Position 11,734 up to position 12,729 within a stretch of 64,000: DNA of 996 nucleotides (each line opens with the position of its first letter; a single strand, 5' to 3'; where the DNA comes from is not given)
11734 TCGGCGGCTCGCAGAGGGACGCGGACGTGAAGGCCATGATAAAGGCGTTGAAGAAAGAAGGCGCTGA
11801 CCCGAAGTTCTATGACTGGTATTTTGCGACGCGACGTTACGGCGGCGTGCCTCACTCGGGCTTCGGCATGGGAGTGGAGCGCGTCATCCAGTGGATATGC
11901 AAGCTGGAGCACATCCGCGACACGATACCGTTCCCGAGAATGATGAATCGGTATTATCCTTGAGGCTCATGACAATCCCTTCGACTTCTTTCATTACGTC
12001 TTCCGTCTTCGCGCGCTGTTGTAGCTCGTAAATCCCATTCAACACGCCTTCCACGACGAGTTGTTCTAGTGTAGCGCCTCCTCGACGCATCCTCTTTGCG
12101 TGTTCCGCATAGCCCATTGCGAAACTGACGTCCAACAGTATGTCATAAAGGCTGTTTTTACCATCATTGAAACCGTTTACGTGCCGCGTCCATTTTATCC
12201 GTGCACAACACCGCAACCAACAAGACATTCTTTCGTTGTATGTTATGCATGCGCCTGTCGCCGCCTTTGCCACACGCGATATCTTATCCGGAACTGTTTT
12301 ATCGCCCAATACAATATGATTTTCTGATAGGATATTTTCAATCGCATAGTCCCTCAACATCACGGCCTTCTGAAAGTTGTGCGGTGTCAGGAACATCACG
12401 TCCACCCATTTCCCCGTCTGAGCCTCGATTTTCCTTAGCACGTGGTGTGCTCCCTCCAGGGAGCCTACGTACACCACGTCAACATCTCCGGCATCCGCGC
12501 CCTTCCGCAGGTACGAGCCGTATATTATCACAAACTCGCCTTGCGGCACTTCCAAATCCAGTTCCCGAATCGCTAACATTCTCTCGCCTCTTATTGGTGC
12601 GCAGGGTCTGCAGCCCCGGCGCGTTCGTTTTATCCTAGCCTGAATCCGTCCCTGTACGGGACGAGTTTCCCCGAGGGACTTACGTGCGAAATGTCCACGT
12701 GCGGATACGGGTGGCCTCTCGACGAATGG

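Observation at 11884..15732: Candidate uncharacterised module: four SD-led micro-ORFs plus an NTase/HEPN-like protein, divergent from a Csa3/CARF-like regulator and an NTP-transferase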

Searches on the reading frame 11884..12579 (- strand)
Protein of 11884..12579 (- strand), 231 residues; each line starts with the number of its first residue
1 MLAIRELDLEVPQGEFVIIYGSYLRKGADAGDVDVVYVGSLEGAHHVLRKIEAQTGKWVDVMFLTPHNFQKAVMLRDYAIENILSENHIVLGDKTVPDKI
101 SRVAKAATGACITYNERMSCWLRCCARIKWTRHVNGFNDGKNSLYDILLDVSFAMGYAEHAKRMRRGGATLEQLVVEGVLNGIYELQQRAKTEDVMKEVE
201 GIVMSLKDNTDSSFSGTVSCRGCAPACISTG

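Call 6: search_protein_families(library=pfam, max_evalue=1, proteins=[window:11884-12579:-])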
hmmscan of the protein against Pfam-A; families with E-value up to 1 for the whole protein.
window:11884-12579:- (231 aa): 3 families
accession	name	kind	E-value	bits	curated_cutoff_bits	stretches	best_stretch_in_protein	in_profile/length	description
PF14792.12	DNA_pol_B_palm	-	0.025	15.3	25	1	16-37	26-47/113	DNA polymerase beta palm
PF24475.1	RBD_DEAH11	-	0.026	15.1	28.4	1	50-82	73-105/115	DEAH11-like, RNA-binding domain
PF04772.17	Flu_B_M2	-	0.1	13.3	25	1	66-101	57-91/109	Influenza B matrix protein 2 (BM2)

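Call 7: search_protein_families(library=ncbifam, max_evalue=1, proteins=[window:11884-12579:-])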
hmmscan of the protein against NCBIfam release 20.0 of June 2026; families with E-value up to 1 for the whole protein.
window:11884-12579:- (231 aa): 0 families

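Call 8: find_homologous_proteins(query=window:11884-12579:-, max_evalue=0.001)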
Query window:11884-12579:- (231 aa): 1 proteins with E <= 0.001 among 226 candidates.
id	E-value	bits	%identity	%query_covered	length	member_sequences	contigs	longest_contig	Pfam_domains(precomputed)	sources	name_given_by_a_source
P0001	1.2e-145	501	100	96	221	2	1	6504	-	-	-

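Call 9: find_encoding_contigs(protein=window:11884-12579:-, flank=10000, max_places=10)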
Protein window:11884-12579:- (231 aa): 1 contig read that carries it; 1 place shown.
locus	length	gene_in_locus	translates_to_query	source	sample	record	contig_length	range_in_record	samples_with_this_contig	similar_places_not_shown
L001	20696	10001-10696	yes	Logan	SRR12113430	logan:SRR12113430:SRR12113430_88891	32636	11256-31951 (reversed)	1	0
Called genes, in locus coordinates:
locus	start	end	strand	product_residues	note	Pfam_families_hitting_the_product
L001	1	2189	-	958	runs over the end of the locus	?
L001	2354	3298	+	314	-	-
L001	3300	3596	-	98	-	PF24694:LNS2_PITM1-3 (weak)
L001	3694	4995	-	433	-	PF02934:GatB_N, PF02637:GatB_Yqey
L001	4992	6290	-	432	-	PF01425:Amidase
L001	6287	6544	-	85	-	PF02686:GatC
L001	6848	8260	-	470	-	PF12804:NTP_transf_3 (weak)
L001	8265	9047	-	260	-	PF19810:HFX_2341_N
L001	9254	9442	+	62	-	-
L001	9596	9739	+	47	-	-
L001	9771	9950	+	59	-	-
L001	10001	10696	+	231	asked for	-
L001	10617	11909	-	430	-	PF01336:tRNA_anti-codon, PF00152:tRNA-synt_2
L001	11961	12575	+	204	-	PF09335:VTT_dom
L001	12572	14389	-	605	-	PF08915:tRNA-Thr_ED, PF00587:tRNA-synt_2b, PF03129:HGTP_anticodon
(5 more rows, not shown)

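Call 14: find_encoding_contigs(protein=P0001, flank=10000)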
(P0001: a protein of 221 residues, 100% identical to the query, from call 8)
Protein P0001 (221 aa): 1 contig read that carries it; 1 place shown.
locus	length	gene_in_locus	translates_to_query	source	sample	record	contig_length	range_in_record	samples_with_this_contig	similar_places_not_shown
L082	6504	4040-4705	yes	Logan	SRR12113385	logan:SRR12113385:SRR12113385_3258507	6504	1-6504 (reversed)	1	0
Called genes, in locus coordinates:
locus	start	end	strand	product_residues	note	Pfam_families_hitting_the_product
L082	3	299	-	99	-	?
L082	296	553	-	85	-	PF02686:GatC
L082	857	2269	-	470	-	PF12804:NTP_transf_3 (weak)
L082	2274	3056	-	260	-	PF19810:HFX_2341_N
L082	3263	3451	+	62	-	-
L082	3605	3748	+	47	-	-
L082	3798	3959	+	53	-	-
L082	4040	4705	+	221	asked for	-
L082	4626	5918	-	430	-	PF01336:tRNA_anti-codon, PF00152:tRNA-synt_2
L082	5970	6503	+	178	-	?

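Call 16: search_protein_families(library=padloc, max_evalue=1, proteins=[window:11884-12579:-])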
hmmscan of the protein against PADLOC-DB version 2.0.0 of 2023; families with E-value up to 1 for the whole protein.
window:11884-12579:- (231 aa): 5 families
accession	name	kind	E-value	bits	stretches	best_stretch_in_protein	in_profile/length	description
PDLC04368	PDC-M05A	-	1.5e-06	26.2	1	15-93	108-190/201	-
PDLC04372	PDC-M05A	-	0.0041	15.4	1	16-91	78-157/167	-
PDLC04369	PDC-M05A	-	0.035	11.7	1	15-92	104-185/201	-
PDLC04903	PDC-S09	-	0.038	12.3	0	17-49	29-60/108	-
PDLC04584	PDC-M33C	-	0.04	11.4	1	113-190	127-202/250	-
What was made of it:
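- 11884..12579 (-): NT231: Pol-beta-superfamily nucleotidyltransferase with a helical C-terminal domain; the disordered tail overlaps the asnS 3' end. PADLOC PDC-M05A matches residues 15-93, E = 1.5e-6 (call 16).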

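Call 17: search_protein_families(library=phrogs, max_evalue=1, proteins=[window:11884-12579:-])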
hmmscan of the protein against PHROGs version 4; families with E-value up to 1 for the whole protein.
window:11884-12579:- (231 aa): 1 family
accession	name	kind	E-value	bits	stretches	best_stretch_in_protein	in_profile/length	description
phrog_14251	-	unknown function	0.082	12.4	1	172-212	492-532/539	-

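Call 18: search_solved_structures(query=window:11884-12579:-, max_evalue=10, show_alignments=2)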
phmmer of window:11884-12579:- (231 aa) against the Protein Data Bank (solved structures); distinct sequences matched with E-value up to 10: 2.
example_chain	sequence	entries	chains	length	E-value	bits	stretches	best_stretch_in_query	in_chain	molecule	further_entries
3sf6_A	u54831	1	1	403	0.62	12.8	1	123-202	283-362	Glutaryl-CoA dehydrogenase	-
5m5e_D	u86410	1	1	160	1.7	11.4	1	134-210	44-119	Interleukin-2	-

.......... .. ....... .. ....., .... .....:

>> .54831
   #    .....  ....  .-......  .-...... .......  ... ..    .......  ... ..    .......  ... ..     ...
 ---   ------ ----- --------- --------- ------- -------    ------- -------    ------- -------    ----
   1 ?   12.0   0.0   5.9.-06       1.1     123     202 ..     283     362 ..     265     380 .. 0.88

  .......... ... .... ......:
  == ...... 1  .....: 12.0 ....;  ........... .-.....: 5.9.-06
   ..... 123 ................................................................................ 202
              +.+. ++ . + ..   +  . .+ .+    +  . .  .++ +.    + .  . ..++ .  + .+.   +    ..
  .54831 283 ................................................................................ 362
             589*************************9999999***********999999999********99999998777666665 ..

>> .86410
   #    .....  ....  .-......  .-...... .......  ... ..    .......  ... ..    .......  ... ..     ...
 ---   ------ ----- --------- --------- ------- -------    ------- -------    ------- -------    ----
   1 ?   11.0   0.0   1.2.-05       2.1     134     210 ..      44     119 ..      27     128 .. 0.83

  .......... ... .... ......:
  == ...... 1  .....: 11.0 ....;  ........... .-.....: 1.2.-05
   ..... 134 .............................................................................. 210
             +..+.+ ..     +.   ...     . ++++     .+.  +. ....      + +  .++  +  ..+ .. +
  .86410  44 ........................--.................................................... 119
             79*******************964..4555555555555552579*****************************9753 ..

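Call 28: search_protein_representatives(protein=window:11884-12579:-)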
Query: 231 residues. Proteins with E-value up to 0.001 (for the whole library): 4; up to 1e-10: 3; up to 1e-30: 1. The best 4 are listed.
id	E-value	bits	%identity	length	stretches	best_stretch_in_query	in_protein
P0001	3.7e-146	500.9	100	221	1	11-231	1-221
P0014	1.5e-19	86.8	30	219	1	8-202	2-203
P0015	4.4e-11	59.1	27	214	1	13-206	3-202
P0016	3.6e-04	36.5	42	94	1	17-92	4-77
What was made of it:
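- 11884..12579 (-): Only 3 relatives among 1.84e9 representatives (call 28).
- NT231 has 3 relatives among 1.84e9 representative proteins (call 28).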

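Call 31: find_encoding_contigs(protein=P0014, flank=8000, max_places=4)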
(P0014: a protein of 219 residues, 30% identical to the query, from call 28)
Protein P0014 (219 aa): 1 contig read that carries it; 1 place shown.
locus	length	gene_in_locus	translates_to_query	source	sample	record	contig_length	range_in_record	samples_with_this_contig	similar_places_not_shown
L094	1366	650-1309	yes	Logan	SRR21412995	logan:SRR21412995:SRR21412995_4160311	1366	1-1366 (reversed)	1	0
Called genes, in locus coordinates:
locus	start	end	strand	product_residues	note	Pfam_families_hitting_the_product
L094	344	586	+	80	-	-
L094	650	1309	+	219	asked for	-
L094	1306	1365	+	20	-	?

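Call 33: find_encoding_contigs(protein=P0015, flank=8000, max_places=4)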
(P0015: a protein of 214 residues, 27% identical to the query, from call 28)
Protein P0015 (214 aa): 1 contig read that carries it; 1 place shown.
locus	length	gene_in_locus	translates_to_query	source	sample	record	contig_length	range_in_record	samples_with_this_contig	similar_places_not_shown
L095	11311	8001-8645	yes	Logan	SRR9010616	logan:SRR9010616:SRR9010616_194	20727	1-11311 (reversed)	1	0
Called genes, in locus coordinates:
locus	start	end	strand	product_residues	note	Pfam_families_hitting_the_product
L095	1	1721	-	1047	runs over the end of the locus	PF12770:CHAT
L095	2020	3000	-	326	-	-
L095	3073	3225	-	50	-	-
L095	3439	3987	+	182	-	-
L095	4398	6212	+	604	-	-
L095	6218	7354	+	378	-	-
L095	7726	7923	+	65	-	-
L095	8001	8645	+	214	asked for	-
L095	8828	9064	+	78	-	-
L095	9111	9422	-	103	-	-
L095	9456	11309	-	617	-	?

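Call 37: find_related_loci(query=A1, collection=viral_contigs, flank=6000)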
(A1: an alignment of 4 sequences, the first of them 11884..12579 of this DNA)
Query A1 (231 aa) in viral_contigs; peptide patterns used: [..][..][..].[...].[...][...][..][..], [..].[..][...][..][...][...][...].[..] (x = any residue, [..] = any of these).
45 stretches matched a pattern, but none encodes a relative of the query by tblastn (E <= 1e-3).

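Call 39: find_related_loci(query=A1, collection=metagenome_contigs, flank=6000)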
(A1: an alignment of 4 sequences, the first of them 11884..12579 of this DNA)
Query A1 (231 aa) in metagenome_contigs; peptide patterns used: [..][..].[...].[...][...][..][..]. (x = any residue, [..] = any of these).
600 stretches matched a pattern (row limit reached: there are more); 2 encode a relative of the query (tblastn E <= 1e-3); 2 distinct loci.
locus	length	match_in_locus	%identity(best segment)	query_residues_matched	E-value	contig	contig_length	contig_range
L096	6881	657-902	31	8-91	2e-7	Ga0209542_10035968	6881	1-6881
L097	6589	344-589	31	8-91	5e-7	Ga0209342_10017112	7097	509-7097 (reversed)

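Call 44: predict_structure(alignment_id=A1)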
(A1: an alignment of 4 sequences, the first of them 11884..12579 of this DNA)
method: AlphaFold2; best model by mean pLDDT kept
length: 231 residues; sequences in the alignment: 4
mean_pLDDT: 77.1   pTM: 0.76
mean pLDDT of the five models: 77.1, 76.7, 75.8, 74.0, 68.8
residues with pLDDT >= 90: 29; 70-90: 147; 50-70: 30; < 50: 25
segments of 3 or more residues with pLDDT < 50: 209-231
pLDDT, mean of each block of 10 residues (from residue 1): 63 88 68 88 87 83 90 90 84 84 85 90 88 75 80 88 78 63 81 84 69 34 35 29
secondary structure, 60 per line:
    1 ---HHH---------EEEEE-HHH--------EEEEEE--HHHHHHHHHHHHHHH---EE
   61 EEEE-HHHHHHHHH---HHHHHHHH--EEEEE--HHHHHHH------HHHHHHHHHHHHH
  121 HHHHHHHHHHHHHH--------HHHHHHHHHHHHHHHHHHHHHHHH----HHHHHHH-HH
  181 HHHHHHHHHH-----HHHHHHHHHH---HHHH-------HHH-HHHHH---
elements in order: E16-20 E33-38 H41-55 E59-64 H66-74 H78-85 E88-92 H95-101 H108-134 H143-166 H171-177 H179-190 H196-205 H209-212 H224-228
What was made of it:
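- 11884..12579 (-): AF2 model: pLDDT 77, pTM 0.76 (call 44).
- On HEPN domain: It lies at the end of the first long helix of the C-domain (call 44).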

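Call 47: fold_search(model_id=the predicted structure, library=pdb)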
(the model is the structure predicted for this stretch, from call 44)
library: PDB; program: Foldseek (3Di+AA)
matches with E <= 10: 252; with E <= 0.001: 8
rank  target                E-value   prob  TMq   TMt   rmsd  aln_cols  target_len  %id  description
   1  9dbj_B                1.7e-04  1.00  0.47  0.51   6.4       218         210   16  Structure of Hailong HalB R164A mutant with non-hydrolyzable dATP (released 2025-05-07)
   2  9dbj_C                3.6e-04  1.00  0.49  0.51   6.2       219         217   17  Structure of Hailong HalB R164A mutant with non-hydrolyzable dATP (released 2025-05-07)
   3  9dbj_F                4.8e-04  1.00  0.45  0.48   6.7       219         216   15  Structure of Hailong HalB R164A mutant with non-hydrolyzable dATP (released 2025-05-07)
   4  9dbi_B                5.3e-04  1.00  0.47  0.50   6.4       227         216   15  Structure of Hailong HalB D21A/D23A mutant (released 2025-05-07)
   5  9dbj_D                5.9e-04  1.00  0.47  0.49   6.4       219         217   15  Structure of Hailong HalB R164A mutant with non-hydrolyzable dATP (released 2025-05-07)
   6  9dbj_A                6.5e-04  1.00  0.48  0.50   6.4       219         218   15  Structure of Hailong HalB R164A mutant with non-hydrolyzable dATP (released 2025-05-07)
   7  9dbh_A                7.6e-04  1.00  0.48  0.51   6.3       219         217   15  Structure of Hailong HalB in complex with oligodeoxyadenylate (released 2025-05-07)
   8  9dbj_E                8.8e-04  1.00  0.48  0.49   6.4       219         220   15  Structure of Hailong HalB R164A mutant with non-hydrolyzable dATP (released 2025-05-07)
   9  9dbi_D                1.3e-03  1.00  0.48  0.51   6.0       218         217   16  Structure of Hailong HalB D21A/D23A mutant (released 2025-05-07)
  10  9dbi_A                1.4e-03  1.00  0.44  0.45   6.6       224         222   14  Structure of Hailong HalB D21A/D23A mutant (released 2025-05-07)
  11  9dbi_C                3.3e-03  1.00  0.45  0.47   6.8       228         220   14  Structure of Hailong HalB D21A/D23A mutant (released 2025-05-07)
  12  9dbh_B                3.6e-03  1.00  0.47  0.49   6.5       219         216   14  Structure of Hailong HalB in complex with oligodeoxyadenylate (released 2025-05-07)
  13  3c18_A                4.7e-03  0.99  0.32  0.27  10.7       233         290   12  Crystal structure of nucleotidyltransferase-like protein (ZP_00538802.1) from Exiguobacterium sibiricum 255-15 at 1.90 (released 2008-02-12)
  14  9dbh_D                8.1e-03  1.00  0.49  0.54   6.3       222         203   15  Structure of Hailong HalB in complex with oligodeoxyadenylate (released 2025-05-07)
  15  6xz0                  2.1e-02  0.97  0.38  0.36  10.6       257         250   10  Crystal structure of spectinomycin adenyltransferase AAD(9) from Enterococcus faecialis with spectinomycin (released 2020-04-15)
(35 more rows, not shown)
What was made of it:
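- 11884..12579 (-): Best Foldseek match is Hailong HalB, E = 1.7e-4, TM 0.47-0.51 over the full length (call 47).
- Closest known: MNT/HEPN toxin-antitoxin pairs. Same: MntA structures are among the matches to its NTase domain (call 47).
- The AF2 model matches HalB, then MntA, AadA and KNTase (calls 44, 47). The same two-domain layout as AAD(9), AadA, KNTase and LinB appears among the Foldseek matches (call 47).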

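Call 48: search_solved_structures(query=A1, max_evalue=10, show_alignments=3)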
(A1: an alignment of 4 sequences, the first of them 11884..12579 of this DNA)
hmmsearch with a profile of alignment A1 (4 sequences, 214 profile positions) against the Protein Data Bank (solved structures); distinct sequences matched with E-value up to 10: 13.
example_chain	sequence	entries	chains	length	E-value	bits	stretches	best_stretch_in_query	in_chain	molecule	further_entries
5j0l_A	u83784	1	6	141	0.66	12.7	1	160-209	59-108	designed protein 3L6HC2_2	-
2alx_A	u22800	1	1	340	0.85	12.3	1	59-174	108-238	Ribonucleoside-diphosphate reductase 1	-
1av8_A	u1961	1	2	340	0.86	12.3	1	59-174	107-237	RIBONUCLEOTIDE REDUCTASE R2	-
1pm2_A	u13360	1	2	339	0.88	12.3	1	59-174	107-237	Ribonucleoside-diphosphate reductase 1 beta chain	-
1rnr_A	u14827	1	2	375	1.1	12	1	59-174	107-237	RIBONUCLEOTIDE REDUCTASE R1 PROTEIN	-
1pj0_A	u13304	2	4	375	1.1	12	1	59-174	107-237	Ribonucleoside-diphosphate reductase 1 beta chain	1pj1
1pim_A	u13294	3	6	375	1.1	12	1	59-174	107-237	Ribonucleoside-diphosphate reductase 1 beta chain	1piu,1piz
1piy_A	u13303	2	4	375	1.1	12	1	59-174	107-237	Ribonucleoside-diphosphate reductase 1 beta chain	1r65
1jpr_A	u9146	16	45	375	1.1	12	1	59-174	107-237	Protein R2 of Ribonucleotide reductase | Ribonucleotide reductase R2 | RIBONUCLEOSIDE-DIPHOSPHATE REDUCTASE 1 SUBUNIT BETA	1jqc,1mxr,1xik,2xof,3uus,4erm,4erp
1mrr_A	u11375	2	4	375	1.1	11.9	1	59-174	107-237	RIBONUCLEOTIDE REDUCTASE R1 PROTEIN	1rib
7ai8_A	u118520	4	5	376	1.1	11.9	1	59-174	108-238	Ribonucleoside-diphosphate reductase 1 subunit beta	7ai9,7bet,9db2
3e9m_A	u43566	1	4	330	1.2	11.9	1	14-55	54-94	Oxidoreductase, Gfo/Idh/MocA family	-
4uos_A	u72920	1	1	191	5.2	9.8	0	65-132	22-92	DESIGNED HELICAL BUNDLE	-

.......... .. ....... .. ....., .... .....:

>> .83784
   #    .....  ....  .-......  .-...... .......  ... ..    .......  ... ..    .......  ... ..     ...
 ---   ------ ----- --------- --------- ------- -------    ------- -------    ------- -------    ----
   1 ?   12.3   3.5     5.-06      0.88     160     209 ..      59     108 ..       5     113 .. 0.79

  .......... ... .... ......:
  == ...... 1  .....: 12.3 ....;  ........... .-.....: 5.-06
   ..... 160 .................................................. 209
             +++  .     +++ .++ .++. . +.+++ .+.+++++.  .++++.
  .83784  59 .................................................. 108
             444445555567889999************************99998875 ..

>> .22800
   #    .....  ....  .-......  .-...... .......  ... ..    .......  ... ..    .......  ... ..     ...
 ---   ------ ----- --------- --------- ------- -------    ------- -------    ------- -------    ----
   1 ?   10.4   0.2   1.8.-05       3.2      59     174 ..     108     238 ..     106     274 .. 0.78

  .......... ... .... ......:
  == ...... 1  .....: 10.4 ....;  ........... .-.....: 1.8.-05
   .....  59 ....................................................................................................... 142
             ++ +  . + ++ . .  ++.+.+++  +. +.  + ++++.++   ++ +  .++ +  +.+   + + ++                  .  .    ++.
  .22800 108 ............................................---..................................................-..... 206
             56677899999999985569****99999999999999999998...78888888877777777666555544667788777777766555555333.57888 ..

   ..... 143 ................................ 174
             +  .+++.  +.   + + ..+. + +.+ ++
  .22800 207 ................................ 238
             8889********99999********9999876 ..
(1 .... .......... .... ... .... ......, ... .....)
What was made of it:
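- On Hailong (HalA + HalB): There is no sequence-profile match to the PDB (call 48).
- Closest known: Hailong anti-phage system. Different: There is no sequence-level similarity (call 48).
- Tried and rejected: Noise only (calls 18, 48).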

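Call 54: search_dna_similar(query=P0015, collection=plasmids, mode=protein, max_evalue=0.01, max_rows=10)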
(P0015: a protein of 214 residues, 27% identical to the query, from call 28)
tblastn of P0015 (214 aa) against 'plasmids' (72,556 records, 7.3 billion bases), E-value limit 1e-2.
No match.

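Call 55: search_dna_similar(query=P0015, collection=phages, mode=protein, max_evalue=0.01, max_rows=10)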
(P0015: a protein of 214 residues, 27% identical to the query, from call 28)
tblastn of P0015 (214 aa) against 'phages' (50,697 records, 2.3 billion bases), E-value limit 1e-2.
No match.

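Call 56: search_protein_families(library=pfam, max_evalue=0.01, proteins=[L095:2020-3000:-, L095:3439-3987:+, L095:4398-6212:+, L095:6218-7354:+, L095:9111-9422:-, L095:9456-11309:-, L095:7726-7923:+, L095:8801-9064:+, L094:93-293:+])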
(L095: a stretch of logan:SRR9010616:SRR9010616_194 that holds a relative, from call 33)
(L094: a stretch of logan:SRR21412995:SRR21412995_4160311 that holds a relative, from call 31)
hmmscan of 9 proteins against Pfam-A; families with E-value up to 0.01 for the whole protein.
L095:2020-3000:- (326 aa): 1 family
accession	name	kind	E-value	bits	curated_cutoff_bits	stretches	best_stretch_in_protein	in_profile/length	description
PF21068.3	ATPgraspMvdD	-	0.008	16.7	27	0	17-60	15-58/121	MvdD pre-ATP grasp domain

L095:3439-3987:+ (182 aa): 0 families

L095:4398-6212:+ (604 aa): 0 families

L095:6218-7354:+ (378 aa): 0 families

L095:9111-9422:- (103 aa): 0 families

L095:9456-11309:- (617 aa): 1 family
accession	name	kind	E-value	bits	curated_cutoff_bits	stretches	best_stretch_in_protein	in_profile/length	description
PF12770.12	CHAT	-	1.7e-40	139.7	24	1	281-611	4-288/289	CHAT domain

L095:7726-7923:+ (65 aa): 0 families

L095:8801-9064:+ (87 aa): 0 families

L094:93-293:+ (66 aa): 0 families
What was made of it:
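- A weak MvdD-like ATP-grasp gene with a 50-aa ORF lies on the L095 contig (call 56).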
